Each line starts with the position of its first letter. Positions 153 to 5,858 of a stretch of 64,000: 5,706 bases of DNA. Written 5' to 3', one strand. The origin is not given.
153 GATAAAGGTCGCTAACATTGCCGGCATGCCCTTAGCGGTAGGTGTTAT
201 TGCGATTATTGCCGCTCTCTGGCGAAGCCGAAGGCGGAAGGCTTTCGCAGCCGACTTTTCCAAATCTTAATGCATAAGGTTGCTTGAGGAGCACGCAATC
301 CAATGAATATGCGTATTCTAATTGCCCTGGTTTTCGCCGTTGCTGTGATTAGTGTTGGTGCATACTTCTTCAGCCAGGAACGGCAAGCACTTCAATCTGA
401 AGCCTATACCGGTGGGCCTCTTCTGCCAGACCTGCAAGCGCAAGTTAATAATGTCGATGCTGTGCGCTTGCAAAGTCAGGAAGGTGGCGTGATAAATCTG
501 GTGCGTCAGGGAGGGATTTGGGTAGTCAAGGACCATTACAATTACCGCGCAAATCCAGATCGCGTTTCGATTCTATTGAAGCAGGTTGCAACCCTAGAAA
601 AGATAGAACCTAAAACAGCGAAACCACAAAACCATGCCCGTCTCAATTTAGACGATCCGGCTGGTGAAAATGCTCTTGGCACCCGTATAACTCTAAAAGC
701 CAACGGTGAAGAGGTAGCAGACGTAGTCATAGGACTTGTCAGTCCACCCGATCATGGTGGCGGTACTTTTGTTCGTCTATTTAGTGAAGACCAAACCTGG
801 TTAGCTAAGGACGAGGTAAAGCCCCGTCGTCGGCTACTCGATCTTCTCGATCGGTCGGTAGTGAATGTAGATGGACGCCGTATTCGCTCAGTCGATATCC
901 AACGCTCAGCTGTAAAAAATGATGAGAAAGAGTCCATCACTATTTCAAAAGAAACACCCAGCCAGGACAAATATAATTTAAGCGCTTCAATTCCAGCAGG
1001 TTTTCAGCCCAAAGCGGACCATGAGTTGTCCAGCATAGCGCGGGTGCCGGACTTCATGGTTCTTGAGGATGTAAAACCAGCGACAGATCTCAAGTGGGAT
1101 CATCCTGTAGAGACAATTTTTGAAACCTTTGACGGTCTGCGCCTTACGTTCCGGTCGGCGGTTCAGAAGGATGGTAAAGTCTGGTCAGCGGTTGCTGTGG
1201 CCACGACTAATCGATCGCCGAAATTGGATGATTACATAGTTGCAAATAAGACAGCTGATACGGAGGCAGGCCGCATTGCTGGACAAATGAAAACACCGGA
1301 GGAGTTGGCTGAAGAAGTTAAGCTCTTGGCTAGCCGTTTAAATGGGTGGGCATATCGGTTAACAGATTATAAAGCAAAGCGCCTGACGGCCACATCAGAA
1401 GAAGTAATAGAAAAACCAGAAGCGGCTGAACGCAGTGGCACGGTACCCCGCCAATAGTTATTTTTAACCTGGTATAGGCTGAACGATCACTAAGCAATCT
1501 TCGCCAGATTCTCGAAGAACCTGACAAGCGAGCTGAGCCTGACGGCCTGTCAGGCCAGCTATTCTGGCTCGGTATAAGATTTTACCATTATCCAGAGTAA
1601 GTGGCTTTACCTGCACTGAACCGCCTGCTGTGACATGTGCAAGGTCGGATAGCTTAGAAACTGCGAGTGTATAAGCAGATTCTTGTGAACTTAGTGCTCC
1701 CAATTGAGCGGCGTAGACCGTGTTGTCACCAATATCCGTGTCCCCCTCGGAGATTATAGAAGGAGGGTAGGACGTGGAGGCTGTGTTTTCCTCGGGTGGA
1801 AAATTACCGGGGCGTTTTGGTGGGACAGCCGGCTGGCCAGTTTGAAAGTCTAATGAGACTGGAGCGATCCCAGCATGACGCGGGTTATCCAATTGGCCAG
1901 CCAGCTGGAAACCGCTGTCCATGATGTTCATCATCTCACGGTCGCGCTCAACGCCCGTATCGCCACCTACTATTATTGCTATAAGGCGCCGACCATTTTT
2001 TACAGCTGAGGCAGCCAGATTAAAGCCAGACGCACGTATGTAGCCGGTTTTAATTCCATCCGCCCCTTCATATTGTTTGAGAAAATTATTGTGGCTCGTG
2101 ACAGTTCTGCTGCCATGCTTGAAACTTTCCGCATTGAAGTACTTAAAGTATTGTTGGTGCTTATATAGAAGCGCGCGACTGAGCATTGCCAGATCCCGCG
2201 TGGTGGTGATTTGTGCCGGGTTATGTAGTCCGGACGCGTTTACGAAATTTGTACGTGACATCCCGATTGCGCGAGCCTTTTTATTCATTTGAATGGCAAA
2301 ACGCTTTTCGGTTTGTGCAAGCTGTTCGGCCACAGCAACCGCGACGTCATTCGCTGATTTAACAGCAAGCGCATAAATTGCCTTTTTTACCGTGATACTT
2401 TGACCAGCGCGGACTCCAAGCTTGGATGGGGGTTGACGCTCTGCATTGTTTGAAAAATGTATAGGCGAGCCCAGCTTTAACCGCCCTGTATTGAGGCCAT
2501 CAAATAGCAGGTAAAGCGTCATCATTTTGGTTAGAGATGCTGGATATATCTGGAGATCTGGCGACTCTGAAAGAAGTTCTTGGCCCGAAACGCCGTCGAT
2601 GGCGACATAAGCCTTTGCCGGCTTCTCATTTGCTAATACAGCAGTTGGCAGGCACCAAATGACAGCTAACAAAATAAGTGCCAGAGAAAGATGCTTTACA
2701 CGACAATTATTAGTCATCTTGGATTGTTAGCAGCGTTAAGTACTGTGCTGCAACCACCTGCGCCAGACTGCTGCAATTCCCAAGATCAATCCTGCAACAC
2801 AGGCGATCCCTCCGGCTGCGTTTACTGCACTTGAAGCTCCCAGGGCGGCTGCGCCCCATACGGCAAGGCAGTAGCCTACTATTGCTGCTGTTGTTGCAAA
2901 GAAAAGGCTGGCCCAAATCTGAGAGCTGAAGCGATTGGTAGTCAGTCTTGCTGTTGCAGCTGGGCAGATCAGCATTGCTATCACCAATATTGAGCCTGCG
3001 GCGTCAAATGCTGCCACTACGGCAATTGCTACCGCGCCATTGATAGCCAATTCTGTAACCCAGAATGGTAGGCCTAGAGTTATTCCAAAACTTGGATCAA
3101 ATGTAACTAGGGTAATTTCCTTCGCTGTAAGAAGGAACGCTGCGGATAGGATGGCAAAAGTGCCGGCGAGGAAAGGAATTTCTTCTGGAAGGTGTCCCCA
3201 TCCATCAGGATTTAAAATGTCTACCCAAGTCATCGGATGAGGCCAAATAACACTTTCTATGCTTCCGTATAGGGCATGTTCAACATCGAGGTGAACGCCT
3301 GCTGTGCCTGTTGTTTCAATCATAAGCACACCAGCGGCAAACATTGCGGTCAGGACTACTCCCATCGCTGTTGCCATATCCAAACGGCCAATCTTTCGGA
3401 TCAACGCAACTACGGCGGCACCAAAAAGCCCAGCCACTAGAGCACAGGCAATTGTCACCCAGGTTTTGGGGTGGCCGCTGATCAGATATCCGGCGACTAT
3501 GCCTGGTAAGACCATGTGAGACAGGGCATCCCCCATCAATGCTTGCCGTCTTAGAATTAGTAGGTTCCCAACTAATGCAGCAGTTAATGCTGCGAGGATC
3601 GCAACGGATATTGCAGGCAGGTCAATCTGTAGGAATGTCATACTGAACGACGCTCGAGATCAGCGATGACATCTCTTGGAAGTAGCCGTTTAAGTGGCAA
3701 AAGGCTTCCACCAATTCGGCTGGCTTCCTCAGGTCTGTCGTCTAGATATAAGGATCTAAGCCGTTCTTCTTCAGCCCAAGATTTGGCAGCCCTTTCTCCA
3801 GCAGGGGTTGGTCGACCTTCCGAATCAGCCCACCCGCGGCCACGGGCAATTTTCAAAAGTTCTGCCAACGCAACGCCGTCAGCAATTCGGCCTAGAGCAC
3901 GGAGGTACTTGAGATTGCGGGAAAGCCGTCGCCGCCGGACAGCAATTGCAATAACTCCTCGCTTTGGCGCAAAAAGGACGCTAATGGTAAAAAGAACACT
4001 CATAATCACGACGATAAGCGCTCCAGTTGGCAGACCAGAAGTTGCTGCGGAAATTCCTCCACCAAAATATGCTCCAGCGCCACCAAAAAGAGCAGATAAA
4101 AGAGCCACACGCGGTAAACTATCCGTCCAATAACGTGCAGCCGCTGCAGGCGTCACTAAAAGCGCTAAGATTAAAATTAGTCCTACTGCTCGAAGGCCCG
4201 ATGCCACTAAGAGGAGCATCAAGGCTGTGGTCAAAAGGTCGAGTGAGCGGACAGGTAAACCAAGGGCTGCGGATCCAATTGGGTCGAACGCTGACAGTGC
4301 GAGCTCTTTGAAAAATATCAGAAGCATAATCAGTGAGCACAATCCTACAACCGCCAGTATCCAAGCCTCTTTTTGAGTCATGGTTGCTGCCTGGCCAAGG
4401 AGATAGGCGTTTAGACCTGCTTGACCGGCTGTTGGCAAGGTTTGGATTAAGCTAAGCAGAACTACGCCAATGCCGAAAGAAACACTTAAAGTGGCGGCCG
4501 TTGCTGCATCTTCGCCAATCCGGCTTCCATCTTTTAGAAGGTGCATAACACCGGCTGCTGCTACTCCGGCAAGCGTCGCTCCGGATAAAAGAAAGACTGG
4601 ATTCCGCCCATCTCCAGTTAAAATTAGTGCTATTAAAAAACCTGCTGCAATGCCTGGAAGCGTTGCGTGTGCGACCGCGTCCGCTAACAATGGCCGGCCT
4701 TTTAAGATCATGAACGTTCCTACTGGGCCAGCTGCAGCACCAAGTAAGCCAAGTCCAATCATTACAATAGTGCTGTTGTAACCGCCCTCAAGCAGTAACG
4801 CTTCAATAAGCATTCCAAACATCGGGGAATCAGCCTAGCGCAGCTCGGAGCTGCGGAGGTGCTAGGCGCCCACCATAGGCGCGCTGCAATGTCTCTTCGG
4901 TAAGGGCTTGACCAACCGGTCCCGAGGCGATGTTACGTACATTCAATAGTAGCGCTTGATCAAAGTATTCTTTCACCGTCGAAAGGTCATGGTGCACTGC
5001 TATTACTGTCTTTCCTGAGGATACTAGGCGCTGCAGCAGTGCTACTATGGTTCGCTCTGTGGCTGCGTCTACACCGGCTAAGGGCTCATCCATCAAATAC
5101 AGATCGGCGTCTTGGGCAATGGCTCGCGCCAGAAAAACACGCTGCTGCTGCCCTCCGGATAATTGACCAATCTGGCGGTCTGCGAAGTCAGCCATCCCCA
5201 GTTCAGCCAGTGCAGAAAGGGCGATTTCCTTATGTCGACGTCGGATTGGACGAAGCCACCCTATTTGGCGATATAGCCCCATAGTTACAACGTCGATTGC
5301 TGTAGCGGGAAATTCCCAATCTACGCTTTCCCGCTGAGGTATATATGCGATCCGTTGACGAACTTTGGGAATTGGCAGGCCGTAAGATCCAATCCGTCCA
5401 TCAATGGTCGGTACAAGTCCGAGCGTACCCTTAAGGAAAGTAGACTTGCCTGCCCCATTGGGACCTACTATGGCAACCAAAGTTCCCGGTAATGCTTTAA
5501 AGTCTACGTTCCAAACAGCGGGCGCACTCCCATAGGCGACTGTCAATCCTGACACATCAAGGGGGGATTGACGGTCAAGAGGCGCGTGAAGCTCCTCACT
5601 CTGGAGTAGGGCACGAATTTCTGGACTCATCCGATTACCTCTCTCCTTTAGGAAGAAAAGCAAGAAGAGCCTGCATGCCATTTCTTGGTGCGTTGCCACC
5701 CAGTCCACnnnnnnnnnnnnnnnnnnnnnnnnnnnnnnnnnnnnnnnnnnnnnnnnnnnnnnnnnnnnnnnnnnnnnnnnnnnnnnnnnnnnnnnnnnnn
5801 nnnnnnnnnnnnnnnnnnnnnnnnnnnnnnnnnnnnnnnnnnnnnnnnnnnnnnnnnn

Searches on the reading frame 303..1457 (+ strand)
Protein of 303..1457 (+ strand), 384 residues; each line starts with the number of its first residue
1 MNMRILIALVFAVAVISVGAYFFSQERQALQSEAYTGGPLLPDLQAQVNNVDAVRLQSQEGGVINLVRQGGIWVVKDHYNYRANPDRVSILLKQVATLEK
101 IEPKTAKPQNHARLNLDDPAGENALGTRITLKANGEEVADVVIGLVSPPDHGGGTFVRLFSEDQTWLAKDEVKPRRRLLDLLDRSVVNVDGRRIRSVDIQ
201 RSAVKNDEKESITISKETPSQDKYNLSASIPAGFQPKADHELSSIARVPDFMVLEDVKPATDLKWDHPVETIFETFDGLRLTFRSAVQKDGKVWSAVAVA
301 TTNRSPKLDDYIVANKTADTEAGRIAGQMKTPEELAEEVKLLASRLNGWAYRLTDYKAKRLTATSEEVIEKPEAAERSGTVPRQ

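Call 54: search_protein_families(library=pfam, proteins=[window:303-1457:+], max_evalue=0.00001)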
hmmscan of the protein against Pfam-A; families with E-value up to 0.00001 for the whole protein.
window:303-1457:+ (384 aa): 1 family
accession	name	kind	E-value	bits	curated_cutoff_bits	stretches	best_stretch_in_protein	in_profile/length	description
PF14238.11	DUF4340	-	5.1e-15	56.6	25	1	73-229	1-138/183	Domain of unknown function (DUF4340)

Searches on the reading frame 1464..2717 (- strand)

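Call 54: search_protein_families(library=pfam, proteins=[window:1464-2717:-], max_evalue=0.00001)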
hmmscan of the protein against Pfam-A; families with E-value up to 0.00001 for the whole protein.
window:1464-2717:- (417 aa): 2 families
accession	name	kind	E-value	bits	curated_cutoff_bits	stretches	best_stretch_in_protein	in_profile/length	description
PF00768.25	Peptidase_S11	-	8e-51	173.2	27.6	1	29-253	7-238/239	D-alanyl-D-alanine carboxypeptidase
PF13354.11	Beta-lactamase2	-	1.7e-07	31.3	22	1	44-184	8-147/214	Beta-lactamase enzyme family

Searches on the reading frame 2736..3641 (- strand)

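Call 54: search_protein_families(library=pfam, proteins=[window:2736-3641:-], max_evalue=0.00001)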
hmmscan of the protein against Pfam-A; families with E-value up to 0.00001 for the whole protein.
window:2736-3641:- (301 aa): 1 family
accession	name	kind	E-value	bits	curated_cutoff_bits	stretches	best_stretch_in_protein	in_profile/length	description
PF00950.22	ABC-3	-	2.4e-38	132.6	20.1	2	9-131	7-122/258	ABC 3 transport family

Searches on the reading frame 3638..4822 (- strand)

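Call 54: search_protein_families(library=pfam, proteins=[window:3638-4822:-], max_evalue=0.00001)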
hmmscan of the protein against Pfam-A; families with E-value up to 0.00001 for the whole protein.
window:3638-4822:- (394 aa): 2 families
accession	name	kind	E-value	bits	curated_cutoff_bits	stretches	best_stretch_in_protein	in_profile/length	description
PF00950.22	ABC-3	-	9.4e-52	176.5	20.1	1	21-284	9-257/258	ABC 3 transport family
PF01032.23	FecCD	-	2.4e-07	30.6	26.5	1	57-280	82-307/311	FecCD transport family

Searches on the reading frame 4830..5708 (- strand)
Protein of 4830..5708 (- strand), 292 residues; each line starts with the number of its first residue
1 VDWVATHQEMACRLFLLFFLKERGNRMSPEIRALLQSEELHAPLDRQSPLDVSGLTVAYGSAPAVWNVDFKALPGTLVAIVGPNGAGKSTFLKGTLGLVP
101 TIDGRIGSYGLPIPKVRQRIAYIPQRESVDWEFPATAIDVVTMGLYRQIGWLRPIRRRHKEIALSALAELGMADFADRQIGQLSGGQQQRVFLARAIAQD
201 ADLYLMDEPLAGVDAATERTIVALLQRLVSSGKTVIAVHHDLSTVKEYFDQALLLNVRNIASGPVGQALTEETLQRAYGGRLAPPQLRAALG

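Call 54: search_protein_families(library=pfam, proteins=[window:4830-5708:-], max_evalue=0.00001)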
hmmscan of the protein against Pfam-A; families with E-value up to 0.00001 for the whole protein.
window:4830-5708:- (292 aa): 2 families
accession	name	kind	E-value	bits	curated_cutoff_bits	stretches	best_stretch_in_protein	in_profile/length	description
PF00005.33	ABC_tran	-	2.7e-26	93.2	25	1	67-211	3-137/137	ABC transporter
PF13304.12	AAA_21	-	2.4e-06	28.3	27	0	77-94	1-18/304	AAA domain, putative AbiEii toxin, Type IV TA system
